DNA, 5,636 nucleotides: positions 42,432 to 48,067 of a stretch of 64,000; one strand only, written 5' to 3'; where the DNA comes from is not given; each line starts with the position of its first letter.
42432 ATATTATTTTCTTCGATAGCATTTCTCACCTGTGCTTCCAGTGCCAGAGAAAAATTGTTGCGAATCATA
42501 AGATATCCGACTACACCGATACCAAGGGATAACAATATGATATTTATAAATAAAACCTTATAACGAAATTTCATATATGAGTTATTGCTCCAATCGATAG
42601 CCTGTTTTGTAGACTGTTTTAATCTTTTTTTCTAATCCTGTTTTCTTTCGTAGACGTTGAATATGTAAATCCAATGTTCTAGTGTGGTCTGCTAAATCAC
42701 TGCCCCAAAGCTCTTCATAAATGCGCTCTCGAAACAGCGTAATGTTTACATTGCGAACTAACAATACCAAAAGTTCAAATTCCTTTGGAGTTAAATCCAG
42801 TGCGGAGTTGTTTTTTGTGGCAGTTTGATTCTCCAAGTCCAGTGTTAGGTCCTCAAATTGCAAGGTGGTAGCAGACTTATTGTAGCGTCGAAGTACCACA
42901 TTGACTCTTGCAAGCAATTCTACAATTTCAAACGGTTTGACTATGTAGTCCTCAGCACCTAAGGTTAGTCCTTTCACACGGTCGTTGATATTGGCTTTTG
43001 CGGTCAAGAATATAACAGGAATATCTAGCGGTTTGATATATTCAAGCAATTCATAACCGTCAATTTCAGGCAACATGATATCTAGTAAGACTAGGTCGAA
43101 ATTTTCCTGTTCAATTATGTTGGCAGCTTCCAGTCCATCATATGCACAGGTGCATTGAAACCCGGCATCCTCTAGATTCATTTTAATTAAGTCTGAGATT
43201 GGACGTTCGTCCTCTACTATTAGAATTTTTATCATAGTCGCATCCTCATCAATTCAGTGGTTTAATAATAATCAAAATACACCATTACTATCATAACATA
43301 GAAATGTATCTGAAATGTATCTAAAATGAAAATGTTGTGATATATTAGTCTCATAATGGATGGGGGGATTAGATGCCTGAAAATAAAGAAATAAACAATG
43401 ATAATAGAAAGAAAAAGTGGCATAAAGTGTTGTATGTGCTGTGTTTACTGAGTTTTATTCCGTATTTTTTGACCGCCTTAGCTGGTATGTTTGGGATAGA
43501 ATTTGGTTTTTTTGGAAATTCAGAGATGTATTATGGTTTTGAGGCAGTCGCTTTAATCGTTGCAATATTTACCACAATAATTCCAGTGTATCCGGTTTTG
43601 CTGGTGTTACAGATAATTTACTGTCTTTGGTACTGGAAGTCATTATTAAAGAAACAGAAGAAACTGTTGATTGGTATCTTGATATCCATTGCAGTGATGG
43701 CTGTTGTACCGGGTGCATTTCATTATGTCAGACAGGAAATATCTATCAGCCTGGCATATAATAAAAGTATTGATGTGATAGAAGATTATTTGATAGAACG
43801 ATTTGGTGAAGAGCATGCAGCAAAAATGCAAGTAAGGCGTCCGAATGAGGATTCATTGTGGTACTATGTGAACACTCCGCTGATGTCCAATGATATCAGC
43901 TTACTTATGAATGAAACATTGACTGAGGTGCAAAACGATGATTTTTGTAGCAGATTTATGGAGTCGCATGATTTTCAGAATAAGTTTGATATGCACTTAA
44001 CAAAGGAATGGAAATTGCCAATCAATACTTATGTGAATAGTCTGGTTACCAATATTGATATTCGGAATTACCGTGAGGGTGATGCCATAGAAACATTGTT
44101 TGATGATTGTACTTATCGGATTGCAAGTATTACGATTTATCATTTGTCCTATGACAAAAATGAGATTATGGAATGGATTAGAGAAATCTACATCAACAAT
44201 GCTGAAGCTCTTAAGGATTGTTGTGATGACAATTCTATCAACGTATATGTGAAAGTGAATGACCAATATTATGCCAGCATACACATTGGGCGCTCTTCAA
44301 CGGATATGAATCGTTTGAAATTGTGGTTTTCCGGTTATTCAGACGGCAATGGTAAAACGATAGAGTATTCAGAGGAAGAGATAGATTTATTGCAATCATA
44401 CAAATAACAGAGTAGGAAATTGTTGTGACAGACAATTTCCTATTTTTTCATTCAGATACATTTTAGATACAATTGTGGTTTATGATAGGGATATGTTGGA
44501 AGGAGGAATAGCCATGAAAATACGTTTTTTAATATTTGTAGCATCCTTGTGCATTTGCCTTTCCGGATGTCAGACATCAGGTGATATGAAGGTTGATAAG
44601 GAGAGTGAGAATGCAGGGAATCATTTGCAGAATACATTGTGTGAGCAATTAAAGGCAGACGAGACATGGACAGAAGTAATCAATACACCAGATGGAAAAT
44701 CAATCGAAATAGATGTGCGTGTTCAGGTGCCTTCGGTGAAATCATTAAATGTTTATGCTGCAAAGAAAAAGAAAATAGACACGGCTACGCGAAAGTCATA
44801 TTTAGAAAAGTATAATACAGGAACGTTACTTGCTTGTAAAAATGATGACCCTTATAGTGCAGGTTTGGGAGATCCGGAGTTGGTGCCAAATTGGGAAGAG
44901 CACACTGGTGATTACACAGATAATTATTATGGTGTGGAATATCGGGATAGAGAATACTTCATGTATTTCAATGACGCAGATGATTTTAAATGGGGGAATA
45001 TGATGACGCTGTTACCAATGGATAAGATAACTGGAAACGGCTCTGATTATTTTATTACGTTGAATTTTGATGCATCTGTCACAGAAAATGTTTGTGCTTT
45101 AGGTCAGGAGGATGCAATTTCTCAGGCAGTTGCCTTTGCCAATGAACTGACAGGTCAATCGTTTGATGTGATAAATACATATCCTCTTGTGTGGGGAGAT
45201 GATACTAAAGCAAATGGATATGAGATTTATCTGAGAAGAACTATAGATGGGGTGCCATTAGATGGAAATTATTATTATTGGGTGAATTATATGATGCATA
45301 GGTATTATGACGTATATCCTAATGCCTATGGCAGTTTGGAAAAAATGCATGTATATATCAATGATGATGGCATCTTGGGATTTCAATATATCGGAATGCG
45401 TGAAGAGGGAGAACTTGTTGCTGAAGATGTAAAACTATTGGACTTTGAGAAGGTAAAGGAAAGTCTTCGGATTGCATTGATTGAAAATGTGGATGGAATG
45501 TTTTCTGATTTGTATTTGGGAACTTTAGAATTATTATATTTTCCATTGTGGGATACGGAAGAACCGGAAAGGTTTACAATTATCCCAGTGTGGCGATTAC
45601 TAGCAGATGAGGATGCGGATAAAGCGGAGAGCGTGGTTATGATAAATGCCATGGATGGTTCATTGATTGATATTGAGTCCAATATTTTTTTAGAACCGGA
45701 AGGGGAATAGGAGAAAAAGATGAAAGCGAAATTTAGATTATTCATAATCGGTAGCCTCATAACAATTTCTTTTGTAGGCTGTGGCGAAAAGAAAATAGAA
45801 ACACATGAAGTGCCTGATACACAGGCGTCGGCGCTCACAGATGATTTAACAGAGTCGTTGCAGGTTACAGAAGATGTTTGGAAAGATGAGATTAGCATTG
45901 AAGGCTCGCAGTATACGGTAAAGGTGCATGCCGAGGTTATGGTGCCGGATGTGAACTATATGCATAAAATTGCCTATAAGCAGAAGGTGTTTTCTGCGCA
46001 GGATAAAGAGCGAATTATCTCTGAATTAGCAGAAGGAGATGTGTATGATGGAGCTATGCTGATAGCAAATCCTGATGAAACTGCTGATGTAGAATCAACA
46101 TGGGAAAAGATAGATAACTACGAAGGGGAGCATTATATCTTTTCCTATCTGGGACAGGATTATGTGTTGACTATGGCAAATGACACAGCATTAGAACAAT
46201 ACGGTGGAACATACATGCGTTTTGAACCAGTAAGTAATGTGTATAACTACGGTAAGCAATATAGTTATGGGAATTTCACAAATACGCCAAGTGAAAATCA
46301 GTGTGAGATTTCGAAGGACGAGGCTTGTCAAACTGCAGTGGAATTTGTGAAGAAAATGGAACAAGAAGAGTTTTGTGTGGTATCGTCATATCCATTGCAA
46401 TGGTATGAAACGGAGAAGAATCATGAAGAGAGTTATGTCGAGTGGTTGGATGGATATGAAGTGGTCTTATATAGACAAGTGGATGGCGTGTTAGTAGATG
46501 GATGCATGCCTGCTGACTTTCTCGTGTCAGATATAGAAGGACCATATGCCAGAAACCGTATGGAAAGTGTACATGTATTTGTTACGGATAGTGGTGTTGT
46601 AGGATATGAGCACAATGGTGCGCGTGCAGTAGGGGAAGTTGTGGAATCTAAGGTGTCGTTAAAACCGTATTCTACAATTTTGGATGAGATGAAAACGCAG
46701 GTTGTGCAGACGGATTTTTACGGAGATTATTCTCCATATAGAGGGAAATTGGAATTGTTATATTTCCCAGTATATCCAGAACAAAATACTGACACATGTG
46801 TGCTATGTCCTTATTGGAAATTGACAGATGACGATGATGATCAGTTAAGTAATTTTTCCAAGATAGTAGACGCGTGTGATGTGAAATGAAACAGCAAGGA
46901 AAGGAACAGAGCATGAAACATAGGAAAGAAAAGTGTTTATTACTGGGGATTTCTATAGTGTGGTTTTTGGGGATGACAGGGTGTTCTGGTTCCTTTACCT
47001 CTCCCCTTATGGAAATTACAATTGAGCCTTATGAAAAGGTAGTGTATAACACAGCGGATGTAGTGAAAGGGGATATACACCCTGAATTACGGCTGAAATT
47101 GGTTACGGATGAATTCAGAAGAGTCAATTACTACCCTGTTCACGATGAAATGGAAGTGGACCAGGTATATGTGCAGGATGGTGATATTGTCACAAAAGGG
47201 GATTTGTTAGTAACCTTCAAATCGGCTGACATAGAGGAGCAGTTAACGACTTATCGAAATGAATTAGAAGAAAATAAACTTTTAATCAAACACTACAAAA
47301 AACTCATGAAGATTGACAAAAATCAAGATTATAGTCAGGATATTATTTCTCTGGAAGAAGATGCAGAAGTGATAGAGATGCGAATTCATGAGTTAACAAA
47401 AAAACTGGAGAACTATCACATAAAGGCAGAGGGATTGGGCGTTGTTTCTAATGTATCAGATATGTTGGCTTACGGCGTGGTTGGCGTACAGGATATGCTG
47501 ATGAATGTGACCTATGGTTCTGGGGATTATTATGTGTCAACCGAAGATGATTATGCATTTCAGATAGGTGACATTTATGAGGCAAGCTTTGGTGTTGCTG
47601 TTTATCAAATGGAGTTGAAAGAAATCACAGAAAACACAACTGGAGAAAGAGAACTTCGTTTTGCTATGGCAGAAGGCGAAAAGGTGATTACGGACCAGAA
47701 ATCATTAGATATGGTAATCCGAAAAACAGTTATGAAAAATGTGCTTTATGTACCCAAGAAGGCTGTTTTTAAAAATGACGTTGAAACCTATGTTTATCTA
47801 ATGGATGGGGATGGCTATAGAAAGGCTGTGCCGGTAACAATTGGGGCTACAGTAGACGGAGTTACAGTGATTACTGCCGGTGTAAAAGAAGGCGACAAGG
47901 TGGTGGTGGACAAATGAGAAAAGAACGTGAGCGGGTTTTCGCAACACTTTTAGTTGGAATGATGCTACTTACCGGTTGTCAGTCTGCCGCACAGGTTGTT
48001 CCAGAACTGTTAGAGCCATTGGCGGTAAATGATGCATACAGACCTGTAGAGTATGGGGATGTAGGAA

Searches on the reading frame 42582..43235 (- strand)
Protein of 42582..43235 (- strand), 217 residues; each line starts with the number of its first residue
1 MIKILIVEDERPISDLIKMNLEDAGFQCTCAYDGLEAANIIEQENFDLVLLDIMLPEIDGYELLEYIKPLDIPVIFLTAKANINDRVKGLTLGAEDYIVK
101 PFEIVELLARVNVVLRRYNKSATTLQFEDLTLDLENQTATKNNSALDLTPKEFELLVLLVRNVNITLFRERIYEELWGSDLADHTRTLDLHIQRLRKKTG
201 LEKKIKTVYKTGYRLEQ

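Call 37: search_protein_families(library=pfam, proteins=[window:42582-43235:-])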
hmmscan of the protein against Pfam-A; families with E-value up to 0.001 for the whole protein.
window:42582-43235:- (217 aa): 2 families
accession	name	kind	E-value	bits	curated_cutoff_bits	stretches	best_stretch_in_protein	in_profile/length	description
PF00072.30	Response_reg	-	2.3e-29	102.2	30.2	1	4-111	1-110/111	Response regulator receiver domain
PF00486.34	Trans_reg_C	-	2.9e-20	72.6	26.2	1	145-215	3-77/77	Transcriptional regulatory protein, C terminal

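Call 58: find_encoding_contigs(protein=window:42582-43235:-, flank=10000, max_places=10)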
Protein window:42582-43235:- (217 aa): no gene with exactly this product is on record in the collection.

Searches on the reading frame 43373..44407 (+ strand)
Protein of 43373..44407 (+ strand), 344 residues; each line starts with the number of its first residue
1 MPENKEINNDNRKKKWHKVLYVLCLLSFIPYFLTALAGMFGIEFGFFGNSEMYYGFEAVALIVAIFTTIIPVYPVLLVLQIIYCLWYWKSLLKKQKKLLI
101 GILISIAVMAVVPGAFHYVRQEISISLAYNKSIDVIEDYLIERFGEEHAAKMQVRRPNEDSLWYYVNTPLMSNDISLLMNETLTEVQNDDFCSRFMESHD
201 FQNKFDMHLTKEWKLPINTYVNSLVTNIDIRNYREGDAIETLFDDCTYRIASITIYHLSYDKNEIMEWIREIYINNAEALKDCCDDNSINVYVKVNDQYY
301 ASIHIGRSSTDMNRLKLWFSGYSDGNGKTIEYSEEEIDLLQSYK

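Call 37: search_protein_families(library=pfam, proteins=[window:43373-44407:+])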
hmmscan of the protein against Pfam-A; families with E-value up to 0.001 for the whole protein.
window:43373-44407:+ (344 aa): 1 family
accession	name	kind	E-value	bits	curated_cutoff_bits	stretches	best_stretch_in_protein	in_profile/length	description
PF01544.23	CorA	-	0.00071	19.4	27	0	11-70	225-286/292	CorA-like Mg2+ transporter protein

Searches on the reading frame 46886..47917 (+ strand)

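Call 37: search_protein_families(library=pfam, proteins=[window:46886-47917:+])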
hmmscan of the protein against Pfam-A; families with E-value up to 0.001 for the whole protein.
window:46886-47917:+ (343 aa): 1 family
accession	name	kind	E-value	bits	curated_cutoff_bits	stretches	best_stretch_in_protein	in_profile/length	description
PF13533.13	Biotin_lipoyl_2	-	0.00066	19.9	29.8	1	91-111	11-31/32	Biotin-lipoyl like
